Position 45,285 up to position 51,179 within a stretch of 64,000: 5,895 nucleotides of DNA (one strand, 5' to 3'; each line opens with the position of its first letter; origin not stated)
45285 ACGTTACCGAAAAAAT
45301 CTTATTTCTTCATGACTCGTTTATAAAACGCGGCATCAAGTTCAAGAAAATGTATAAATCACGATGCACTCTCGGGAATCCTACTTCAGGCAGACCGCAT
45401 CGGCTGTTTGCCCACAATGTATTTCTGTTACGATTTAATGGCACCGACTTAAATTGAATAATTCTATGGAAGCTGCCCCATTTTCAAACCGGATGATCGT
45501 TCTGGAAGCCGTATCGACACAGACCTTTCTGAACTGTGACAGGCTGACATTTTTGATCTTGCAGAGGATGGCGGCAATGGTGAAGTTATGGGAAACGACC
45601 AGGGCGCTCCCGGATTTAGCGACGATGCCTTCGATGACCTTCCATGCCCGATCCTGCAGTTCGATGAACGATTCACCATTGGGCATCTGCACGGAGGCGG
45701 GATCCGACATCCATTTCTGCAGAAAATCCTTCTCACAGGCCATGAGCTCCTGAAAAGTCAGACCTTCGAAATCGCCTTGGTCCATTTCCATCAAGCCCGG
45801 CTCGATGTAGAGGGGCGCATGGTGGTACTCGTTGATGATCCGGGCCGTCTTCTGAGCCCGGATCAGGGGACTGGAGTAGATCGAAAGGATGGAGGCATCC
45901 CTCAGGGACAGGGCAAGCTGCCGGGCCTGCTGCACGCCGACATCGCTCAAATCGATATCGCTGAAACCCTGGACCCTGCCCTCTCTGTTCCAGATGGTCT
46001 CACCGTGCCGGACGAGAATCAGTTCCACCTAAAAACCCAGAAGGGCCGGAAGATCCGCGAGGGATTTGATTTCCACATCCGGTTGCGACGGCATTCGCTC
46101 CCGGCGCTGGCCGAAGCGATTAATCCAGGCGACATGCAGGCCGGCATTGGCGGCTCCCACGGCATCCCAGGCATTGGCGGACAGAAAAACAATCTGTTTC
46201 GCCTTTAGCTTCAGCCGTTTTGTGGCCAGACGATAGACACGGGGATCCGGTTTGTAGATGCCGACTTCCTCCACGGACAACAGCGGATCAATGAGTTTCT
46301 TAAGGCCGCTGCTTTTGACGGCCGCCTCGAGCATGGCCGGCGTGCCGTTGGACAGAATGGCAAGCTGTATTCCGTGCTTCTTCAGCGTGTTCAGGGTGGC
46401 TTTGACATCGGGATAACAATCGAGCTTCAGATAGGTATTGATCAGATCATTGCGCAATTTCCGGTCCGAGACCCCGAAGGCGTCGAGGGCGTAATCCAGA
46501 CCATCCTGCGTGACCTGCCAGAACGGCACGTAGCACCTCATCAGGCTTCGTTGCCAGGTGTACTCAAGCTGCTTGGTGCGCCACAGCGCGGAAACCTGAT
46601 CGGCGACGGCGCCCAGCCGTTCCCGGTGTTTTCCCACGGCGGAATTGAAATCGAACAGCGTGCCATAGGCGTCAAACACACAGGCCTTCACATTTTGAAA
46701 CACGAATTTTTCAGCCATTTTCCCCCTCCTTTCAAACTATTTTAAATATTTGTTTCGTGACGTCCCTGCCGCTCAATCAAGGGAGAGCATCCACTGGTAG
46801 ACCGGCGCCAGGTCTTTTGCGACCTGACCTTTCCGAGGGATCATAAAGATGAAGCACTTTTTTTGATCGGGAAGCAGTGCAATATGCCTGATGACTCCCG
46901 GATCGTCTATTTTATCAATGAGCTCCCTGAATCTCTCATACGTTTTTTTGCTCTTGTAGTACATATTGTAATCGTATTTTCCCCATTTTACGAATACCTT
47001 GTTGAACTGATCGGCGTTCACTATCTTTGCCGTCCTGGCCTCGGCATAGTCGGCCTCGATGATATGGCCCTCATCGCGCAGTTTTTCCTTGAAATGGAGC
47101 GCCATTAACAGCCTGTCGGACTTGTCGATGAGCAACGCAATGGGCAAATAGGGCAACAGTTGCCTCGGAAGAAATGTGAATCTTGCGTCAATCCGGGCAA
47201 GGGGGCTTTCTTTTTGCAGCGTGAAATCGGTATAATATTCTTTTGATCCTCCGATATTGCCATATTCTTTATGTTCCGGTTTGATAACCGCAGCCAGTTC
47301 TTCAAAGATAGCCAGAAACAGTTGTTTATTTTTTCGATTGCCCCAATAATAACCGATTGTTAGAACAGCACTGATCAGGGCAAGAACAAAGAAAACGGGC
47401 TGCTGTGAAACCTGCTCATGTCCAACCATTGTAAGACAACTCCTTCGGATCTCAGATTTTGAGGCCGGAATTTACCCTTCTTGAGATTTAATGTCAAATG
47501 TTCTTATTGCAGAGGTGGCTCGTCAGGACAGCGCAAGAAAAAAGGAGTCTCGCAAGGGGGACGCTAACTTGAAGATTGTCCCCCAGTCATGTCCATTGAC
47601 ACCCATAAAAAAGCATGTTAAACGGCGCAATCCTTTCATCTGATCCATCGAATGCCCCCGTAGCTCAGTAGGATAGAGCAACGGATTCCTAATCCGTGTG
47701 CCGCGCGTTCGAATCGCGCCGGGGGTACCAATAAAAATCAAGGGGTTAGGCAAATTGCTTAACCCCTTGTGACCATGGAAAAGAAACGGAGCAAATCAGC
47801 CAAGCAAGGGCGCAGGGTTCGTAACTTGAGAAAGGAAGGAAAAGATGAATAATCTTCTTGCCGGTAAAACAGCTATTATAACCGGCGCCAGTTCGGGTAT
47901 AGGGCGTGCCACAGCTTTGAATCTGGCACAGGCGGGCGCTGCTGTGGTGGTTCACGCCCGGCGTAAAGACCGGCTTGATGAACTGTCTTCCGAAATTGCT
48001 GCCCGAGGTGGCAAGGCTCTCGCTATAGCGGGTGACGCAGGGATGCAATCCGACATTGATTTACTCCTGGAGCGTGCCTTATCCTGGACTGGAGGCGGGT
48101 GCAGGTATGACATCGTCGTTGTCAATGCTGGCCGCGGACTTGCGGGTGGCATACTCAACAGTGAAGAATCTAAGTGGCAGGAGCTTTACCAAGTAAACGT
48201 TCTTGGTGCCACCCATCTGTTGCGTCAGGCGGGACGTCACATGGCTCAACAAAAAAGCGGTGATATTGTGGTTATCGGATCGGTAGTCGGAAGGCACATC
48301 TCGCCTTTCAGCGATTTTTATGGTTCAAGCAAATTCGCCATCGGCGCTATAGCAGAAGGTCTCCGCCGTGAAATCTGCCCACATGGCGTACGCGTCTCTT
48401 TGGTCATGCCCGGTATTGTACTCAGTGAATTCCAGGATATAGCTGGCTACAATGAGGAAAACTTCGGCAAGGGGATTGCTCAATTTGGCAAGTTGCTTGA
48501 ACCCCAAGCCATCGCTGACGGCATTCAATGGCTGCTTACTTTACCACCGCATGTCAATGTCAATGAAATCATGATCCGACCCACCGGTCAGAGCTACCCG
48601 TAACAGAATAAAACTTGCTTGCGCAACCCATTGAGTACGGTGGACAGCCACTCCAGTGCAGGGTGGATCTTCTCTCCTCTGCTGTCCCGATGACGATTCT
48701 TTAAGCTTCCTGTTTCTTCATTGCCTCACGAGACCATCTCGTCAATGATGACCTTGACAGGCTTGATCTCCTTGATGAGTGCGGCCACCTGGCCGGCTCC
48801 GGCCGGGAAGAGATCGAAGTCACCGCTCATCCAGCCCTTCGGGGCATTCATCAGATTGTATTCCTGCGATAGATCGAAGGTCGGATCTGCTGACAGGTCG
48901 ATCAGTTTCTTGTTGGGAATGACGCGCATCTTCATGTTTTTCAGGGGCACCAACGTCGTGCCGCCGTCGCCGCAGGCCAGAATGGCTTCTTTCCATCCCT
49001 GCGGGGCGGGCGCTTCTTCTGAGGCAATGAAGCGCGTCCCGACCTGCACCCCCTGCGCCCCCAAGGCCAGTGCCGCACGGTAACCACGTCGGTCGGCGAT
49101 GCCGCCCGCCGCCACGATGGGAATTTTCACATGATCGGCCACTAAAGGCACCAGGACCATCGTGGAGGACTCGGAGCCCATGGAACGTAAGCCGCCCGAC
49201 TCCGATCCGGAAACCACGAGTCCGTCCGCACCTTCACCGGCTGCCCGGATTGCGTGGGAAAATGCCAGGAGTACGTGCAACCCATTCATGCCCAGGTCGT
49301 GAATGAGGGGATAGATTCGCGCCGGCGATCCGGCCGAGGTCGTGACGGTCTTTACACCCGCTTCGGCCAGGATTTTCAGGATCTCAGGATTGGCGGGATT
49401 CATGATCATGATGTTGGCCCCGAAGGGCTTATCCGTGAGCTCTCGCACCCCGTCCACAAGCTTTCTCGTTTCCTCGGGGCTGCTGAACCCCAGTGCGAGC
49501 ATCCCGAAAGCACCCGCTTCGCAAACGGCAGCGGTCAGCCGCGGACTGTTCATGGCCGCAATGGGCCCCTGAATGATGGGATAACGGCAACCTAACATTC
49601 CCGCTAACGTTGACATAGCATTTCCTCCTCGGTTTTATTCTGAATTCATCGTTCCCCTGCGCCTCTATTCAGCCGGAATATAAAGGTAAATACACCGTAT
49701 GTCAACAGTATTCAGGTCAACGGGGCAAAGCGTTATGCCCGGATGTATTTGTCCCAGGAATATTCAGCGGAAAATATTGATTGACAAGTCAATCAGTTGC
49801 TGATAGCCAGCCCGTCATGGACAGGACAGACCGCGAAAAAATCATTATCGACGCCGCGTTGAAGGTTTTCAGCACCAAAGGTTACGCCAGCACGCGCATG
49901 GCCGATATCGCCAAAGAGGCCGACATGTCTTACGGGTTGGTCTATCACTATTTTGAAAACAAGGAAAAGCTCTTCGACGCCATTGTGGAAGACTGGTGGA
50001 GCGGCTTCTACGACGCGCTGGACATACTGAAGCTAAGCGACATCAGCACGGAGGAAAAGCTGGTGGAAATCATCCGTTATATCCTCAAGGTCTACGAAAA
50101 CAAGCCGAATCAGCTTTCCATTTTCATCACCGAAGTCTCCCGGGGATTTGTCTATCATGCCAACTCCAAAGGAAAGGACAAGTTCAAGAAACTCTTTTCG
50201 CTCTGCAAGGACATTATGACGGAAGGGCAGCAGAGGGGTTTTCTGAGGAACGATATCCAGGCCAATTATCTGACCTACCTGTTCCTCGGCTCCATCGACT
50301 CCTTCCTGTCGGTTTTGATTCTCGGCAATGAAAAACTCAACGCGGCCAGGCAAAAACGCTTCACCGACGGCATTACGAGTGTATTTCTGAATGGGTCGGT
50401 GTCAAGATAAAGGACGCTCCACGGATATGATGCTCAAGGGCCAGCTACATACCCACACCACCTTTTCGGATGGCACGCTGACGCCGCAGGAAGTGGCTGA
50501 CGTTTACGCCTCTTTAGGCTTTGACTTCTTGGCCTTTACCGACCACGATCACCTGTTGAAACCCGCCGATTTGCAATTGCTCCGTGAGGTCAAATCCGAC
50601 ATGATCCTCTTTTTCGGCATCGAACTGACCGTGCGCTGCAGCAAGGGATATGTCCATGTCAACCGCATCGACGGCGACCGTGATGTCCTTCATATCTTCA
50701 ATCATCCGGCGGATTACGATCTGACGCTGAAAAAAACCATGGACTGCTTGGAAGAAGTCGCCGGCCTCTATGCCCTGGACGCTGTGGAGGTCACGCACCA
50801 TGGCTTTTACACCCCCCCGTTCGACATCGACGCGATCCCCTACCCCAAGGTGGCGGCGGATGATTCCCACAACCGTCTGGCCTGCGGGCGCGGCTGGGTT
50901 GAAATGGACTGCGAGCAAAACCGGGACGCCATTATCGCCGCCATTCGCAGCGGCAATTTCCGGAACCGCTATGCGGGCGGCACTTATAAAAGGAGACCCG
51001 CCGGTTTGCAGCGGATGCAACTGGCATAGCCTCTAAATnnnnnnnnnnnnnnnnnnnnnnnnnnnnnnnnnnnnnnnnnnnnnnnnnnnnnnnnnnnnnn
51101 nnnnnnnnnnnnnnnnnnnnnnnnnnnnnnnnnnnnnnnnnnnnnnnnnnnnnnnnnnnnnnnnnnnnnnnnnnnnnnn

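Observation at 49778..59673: TetR-headed cluster combining thiolase-fold/DUF35 pairs, SCP2, BKACE and three acyl-CoA dehydrogenases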

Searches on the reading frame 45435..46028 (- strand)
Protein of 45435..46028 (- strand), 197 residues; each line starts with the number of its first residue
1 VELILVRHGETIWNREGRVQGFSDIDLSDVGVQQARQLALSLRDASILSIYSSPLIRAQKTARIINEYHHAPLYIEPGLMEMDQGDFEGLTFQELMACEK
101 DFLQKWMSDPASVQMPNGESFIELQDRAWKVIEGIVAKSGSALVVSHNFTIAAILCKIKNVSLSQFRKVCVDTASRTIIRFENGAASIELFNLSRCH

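Call 4: search_protein_families(library=pfam, proteins=[window:45435-46028:-])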
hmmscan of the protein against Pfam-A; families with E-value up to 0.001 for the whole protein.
window:45435-46028:- (197 aa): 1 family
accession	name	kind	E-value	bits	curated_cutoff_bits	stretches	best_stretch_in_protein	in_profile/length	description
PF00300.27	His_Phos_1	-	3.4e-58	196.9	21.7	1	3-192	1-192/194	Histidine phosphatase superfamily (branch 1)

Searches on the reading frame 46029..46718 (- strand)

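Call 4: search_protein_families(library=pfam, proteins=[window:46029-46718:-])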
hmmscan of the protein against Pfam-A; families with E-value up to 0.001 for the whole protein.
window:46029-46718:- (229 aa): 3 families
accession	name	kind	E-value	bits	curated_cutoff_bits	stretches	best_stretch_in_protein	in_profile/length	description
PF00702.32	Hydrolase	-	5.8e-26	92.5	26.4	1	10-193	1-191/191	haloacid dehalogenase-like hydrolase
PF13419.12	HAD_2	-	4.4e-17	63.2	23.8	1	97-199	76-178/178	Haloacid dehalogenase-like hydrolase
PF13344.12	Hydrolase_6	-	0.00096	19.6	27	0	100-127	14-41/101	Haloacid dehalogenase-like hydrolase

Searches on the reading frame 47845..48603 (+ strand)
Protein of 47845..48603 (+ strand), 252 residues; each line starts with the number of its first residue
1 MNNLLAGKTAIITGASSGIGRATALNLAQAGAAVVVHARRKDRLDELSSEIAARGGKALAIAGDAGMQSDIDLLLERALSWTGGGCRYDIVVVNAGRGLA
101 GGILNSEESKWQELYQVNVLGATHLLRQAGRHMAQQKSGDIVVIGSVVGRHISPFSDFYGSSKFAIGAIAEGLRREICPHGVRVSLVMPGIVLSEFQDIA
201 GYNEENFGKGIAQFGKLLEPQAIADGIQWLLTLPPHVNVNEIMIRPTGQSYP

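Call 4: search_protein_families(library=pfam, proteins=[window:47845-48603:+])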
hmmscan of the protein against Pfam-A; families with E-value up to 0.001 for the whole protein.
window:47845-48603:+ (252 aa): 3 families
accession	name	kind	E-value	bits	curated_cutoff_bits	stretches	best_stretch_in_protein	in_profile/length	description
PF00106.31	adh_short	-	3.3e-44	151.2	26.6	1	8-197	1-187/195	short chain dehydrogenase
PF13561.12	adh_short_C2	-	2.7e-30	106.1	27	1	14-231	1-217/236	Enoyl-(Acyl carrier protein) reductase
PF08659.16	KR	-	1.6e-07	31.8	22.6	1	9-162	2-152/180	KR domain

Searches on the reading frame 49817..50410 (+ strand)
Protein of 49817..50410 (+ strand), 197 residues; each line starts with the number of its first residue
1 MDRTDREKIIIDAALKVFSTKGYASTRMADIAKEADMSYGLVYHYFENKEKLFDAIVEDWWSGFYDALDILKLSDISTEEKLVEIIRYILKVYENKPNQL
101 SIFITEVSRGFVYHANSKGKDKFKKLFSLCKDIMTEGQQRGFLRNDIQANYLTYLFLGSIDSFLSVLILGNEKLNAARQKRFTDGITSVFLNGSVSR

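Call 3: search_protein_families(library=pfam, proteins=[window:49817-50410:+])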
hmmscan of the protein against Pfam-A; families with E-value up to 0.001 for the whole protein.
window:49817-50410:+ (197 aa): 3 families
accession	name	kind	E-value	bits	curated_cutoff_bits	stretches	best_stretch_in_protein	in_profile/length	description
PF00440.29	TetR_N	-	1.4e-18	66.8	24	1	10-56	1-47/47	Bacterial regulatory proteins, tetR family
PF17938.6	TetR_C_29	-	0.0003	21.4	26.2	1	80-156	3-80/119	Tetracyclin repressor-like, C-terminal domain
PF08359.16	TetR_C_4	-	0.00035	21.2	21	1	77-178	21-121/133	YsiA-like protein, C-terminal region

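Call 5: search_protein_families(library=ncbifam, proteins=[window:49817-50410:+], max_evalue=0.00001)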
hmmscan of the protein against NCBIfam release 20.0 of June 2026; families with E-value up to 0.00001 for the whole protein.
window:49817-50410:+ (197 aa): 17 families
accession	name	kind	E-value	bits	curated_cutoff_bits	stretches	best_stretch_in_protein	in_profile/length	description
NF053878.1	FATransRegFadRBac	equivalog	2e-19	70.1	200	1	8-192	6-186/190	fatty acid metabolism transcriptional regulator FadR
NF037937.1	septum_RefZ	equivalog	5e-15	55.9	180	1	9-105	3-100/195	forespore capture DNA-binding protein RefZ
TIGR03384.1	betaine_BetI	equivalog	1.8e-14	53.8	201.3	1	6-104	9-107/189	choline-binding transcriptional repressor BetI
NF041196.1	ScbR_bind_reg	equivalog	2e-13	51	150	1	8-158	9-156/191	ScbR family autoregulator-binding transcription factor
NF001978.0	PRK00767.1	equivalog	2.9e-13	50.1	118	1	6-87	10-92/197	transcriptional regulator BetI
NF007949.0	PRK10668.1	equivalog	1.5e-11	44.2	271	1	7-62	13-68/216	multidrug efflux transporter transcriptional repressor AcrR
NF051852.1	efflux_TF_MtrR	exception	2.8e-11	43.6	280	1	9-71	14-76/205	multidrug efflux system transcriptional repressor MtrR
NF007430.0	PRK09975.1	equivalog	8.4e-10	38.1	274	1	9-58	15-64/220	acrEF/envCD operon transcriptional regulator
NF058643.1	TranRegCurRPseudo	equivalog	1.2e-09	38.1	300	1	5-99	7-102/193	TetR family transcriptional repressor CurR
TIGR03613.1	RutR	equivalog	1.5e-09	38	368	1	6-111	9-113/202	pyrimidine utilization regulatory protein R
NF011584.0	PRK15008.1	equivalog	7.4e-09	35.7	230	1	6-113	19-125/212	HTH-type transcriptional regulator RutR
NF051457.1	acryl_TF_AcuR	equivalog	1.1e-08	34.6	247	1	3-83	15-96/204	acrylate utilization transcriptional regulator AcuR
NF033703.1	transcr_KstR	equivalog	2.9e-08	33.5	280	1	4-114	6-112/185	cholesterol catabolism transcriptional regulator KstR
NF040929.1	quorum_TF_HapR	equivalog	7.4e-08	32.4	350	1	5-177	15-183/200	LuxR/HapR/OpaR family quorum-sensing transcriptional regulator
NF011572.0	PRK14996.1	equivalog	2.3e-07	30.9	144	1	2-52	5-55/192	TetR family transcriptional regulator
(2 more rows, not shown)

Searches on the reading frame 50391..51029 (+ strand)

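Call 3: search_protein_families(library=pfam, proteins=[window:50391-51029:+])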
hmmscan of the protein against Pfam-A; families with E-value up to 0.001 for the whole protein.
window:50391-51029:+ (212 aa): 1 family
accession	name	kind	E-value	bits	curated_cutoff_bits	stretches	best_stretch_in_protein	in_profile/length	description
PF02811.25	PHP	-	6.3e-07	30.3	26.4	1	19-88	2-67/164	PHP domain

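Call 5: search_protein_families(library=ncbifam, proteins=[window:50391-51029:+], max_evalue=0.00001)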
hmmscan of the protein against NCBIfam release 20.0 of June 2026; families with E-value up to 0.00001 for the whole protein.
window:50391-51029:+ (212 aa): 6 families
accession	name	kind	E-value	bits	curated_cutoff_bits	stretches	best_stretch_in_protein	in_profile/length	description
NF041577.1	nside_bi_sphtase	equivalog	2.9e-11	43.1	400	1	16-95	3-81/276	3',5'-nucleoside bisphosphate phosphatase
NF038032.1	CehA_McbA_metalo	domain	1e-10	41.6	80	1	16-95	4-81/315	CehA/McbA family metallohydrolase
NF047791.1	RNaseRnm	equivalog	5e-10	39.1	375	1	18-93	4-80/275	RNase RNM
NF006375.0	PRK08609.1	equivalog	7.5e-08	31.4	426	1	15-60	335-380/571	DNA polymerase/3'-5' exonuclease PolX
NF004981.0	PRK06361.1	equivalog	8.1e-08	31.9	117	1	18-79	3-65/217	histidinol phosphate phosphatase domain-containing protein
NF005928.0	PRK07945.1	equivalog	2.9e-07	30.2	250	1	7-58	90-141/337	PHP domain-containing protein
